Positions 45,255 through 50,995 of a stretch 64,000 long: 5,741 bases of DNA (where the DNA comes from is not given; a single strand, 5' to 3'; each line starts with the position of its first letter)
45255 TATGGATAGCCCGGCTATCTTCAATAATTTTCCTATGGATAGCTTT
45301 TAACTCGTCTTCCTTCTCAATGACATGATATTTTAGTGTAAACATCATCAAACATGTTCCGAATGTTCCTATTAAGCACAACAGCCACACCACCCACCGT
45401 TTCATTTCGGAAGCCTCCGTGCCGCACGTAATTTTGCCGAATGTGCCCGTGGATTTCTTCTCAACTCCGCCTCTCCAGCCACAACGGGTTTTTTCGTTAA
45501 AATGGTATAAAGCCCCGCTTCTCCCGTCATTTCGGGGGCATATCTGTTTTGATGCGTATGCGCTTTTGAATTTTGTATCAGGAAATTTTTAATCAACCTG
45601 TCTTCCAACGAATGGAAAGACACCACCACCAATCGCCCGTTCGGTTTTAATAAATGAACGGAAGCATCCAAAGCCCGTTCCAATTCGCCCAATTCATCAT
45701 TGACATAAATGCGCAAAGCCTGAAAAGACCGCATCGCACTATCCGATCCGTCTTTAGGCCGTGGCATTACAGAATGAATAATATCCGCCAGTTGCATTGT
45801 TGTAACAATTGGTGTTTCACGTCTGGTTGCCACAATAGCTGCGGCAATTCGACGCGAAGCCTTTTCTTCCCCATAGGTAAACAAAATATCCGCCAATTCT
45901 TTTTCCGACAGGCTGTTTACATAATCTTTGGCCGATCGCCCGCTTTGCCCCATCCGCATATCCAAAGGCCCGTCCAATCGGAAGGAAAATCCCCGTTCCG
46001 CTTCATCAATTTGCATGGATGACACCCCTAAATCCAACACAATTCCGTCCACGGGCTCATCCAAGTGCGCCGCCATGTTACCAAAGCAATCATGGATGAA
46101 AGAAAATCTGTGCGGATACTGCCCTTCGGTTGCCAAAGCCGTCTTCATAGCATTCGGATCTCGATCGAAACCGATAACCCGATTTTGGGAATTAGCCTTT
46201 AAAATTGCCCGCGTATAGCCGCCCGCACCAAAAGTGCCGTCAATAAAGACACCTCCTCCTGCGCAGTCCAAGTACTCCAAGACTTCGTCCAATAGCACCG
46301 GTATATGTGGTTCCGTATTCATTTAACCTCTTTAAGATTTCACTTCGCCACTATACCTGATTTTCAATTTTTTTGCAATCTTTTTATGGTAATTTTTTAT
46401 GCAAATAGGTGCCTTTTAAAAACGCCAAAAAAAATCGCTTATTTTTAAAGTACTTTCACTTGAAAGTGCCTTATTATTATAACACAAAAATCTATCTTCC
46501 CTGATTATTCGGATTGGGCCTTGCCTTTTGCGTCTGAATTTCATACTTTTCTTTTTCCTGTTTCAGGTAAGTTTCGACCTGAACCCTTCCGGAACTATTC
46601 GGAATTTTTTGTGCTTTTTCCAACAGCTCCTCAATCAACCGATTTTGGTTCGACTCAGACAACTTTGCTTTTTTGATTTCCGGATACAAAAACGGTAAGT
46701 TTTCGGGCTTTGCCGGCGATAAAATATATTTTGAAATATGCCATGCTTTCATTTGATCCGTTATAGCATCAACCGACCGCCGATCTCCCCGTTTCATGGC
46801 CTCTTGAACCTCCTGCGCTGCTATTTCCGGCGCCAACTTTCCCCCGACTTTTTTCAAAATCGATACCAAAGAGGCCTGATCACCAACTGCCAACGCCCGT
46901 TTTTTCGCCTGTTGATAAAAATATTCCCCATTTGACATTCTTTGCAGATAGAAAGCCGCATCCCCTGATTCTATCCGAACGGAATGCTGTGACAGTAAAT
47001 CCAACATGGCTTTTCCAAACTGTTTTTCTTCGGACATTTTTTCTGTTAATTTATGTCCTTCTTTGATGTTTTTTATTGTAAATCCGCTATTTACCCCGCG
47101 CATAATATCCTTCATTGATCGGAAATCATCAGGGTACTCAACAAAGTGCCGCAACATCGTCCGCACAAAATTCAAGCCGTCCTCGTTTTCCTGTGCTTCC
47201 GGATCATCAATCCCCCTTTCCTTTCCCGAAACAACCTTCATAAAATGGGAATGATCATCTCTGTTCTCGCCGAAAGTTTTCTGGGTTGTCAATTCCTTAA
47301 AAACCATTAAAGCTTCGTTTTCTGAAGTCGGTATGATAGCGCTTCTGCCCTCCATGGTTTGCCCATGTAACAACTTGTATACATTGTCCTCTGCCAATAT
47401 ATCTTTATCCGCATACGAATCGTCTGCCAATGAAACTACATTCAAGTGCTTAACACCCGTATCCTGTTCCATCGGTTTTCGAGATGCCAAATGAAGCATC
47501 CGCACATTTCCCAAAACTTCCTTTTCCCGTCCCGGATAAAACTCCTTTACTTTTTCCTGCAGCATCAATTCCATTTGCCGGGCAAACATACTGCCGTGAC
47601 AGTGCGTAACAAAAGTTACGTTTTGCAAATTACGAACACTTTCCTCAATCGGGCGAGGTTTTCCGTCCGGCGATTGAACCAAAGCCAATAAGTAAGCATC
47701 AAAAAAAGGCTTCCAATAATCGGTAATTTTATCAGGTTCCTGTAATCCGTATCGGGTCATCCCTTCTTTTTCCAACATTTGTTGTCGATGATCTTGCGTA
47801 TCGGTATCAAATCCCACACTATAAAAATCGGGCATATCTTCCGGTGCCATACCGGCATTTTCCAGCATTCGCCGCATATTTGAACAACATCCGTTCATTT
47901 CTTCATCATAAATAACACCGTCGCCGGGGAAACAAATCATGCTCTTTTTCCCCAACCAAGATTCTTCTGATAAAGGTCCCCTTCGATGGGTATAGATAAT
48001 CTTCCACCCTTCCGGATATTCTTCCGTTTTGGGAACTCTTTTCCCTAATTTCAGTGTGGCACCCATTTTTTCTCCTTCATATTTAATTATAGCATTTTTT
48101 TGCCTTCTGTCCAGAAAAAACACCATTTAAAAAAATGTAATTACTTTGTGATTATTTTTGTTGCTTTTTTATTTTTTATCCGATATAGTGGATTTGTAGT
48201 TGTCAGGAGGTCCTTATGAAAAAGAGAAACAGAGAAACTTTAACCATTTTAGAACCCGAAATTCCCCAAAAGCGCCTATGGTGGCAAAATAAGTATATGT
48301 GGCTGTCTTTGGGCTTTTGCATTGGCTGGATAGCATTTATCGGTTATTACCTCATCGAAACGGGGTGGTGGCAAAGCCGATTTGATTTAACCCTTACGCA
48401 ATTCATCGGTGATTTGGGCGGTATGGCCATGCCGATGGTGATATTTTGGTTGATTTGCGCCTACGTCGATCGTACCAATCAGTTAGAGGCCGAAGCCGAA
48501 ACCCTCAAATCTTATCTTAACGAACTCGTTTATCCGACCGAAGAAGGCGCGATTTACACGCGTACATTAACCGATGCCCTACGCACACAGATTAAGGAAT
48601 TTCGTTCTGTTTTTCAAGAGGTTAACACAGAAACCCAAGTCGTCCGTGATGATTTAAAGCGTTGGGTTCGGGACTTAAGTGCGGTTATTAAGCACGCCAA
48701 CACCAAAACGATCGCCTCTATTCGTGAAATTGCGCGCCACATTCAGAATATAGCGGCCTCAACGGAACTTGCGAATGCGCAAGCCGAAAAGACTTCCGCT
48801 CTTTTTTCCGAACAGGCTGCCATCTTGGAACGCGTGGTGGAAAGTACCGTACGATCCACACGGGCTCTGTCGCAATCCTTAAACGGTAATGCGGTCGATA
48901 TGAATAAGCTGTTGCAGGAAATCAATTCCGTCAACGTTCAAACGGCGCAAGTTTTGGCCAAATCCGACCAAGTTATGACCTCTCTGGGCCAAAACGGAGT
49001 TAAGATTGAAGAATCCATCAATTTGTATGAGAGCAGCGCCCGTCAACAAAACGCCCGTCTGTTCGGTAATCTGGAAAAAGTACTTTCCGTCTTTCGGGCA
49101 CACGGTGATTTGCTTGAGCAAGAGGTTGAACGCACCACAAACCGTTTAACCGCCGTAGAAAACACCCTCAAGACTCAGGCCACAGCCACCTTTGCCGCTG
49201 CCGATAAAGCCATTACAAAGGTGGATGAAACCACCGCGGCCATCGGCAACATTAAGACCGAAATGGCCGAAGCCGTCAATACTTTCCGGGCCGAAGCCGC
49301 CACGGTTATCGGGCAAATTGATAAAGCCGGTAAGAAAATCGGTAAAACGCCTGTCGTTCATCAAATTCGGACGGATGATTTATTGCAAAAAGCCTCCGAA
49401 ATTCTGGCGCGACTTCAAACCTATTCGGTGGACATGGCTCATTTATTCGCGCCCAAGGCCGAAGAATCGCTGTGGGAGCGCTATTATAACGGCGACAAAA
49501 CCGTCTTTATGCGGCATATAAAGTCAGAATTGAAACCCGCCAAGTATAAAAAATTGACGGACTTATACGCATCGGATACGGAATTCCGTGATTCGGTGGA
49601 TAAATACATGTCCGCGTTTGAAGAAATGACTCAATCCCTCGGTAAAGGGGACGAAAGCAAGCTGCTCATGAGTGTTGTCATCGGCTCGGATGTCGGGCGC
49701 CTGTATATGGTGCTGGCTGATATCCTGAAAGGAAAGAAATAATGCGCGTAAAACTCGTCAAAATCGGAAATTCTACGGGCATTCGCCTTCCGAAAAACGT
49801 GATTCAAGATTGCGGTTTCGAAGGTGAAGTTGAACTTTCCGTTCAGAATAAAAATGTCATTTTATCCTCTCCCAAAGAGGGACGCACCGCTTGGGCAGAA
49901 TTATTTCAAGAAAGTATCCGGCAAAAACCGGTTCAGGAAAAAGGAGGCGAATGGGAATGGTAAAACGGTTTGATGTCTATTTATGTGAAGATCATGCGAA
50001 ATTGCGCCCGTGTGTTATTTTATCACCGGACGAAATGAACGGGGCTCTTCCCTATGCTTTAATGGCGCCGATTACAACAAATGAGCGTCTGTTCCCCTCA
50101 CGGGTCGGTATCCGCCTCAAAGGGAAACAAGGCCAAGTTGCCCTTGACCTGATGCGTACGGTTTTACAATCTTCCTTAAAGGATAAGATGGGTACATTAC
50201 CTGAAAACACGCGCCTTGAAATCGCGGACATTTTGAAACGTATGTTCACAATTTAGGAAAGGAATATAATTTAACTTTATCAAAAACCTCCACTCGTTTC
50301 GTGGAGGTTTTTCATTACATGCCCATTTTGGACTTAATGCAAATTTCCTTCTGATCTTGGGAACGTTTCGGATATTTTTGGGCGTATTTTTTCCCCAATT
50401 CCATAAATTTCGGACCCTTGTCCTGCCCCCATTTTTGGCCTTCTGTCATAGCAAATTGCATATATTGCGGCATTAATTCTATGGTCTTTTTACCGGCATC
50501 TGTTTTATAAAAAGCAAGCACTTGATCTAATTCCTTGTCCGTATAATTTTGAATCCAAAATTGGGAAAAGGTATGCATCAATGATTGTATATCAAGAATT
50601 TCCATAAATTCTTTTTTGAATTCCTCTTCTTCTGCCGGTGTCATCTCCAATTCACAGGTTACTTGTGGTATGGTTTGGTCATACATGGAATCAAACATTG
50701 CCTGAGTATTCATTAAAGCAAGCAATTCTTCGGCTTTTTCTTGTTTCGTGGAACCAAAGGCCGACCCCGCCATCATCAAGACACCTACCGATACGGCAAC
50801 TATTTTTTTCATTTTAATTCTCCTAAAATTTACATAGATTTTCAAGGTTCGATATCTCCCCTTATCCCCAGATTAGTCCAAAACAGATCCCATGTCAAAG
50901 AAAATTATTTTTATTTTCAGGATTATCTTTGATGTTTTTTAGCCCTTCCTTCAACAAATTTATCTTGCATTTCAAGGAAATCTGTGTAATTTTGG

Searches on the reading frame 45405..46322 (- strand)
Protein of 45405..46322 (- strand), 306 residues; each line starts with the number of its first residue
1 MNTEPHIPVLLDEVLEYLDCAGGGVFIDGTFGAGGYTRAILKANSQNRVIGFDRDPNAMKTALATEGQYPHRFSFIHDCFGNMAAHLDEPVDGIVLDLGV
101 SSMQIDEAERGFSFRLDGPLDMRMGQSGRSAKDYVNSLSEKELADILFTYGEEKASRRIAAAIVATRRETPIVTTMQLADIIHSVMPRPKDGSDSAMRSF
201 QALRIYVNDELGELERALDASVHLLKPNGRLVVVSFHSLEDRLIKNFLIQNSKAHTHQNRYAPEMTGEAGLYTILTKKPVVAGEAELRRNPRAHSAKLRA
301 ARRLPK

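Call 56: search_protein_families(library=pfam, proteins=[window:45405-46322:-], max_evalue=0.00001)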
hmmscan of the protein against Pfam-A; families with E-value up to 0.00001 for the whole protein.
window:45405-46322:- (306 aa): 1 family
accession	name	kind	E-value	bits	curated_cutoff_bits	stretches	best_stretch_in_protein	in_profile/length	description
PF01795.25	Methyltransf_5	-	1.1e-100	337.6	27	1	5-303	3-308/309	MraW methylase family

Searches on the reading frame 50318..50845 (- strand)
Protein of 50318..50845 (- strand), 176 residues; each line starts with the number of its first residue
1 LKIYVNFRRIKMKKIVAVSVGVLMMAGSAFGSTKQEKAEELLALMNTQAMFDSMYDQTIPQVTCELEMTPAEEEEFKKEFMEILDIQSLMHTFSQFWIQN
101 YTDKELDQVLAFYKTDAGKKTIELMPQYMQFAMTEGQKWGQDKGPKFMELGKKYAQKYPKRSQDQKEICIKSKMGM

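Call 56: search_protein_families(library=pfam, proteins=[window:50318-50845:-], max_evalue=0.00001)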
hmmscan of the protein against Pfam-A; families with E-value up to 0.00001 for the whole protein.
window:50318-50845:- (176 aa): 1 family
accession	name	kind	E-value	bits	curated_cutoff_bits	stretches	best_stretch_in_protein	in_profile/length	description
PF09832.14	DUF2059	-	1.8e-16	60.3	23.6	1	88-144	2-58/60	Uncharacterized protein conserved in bacteria (DUF2059)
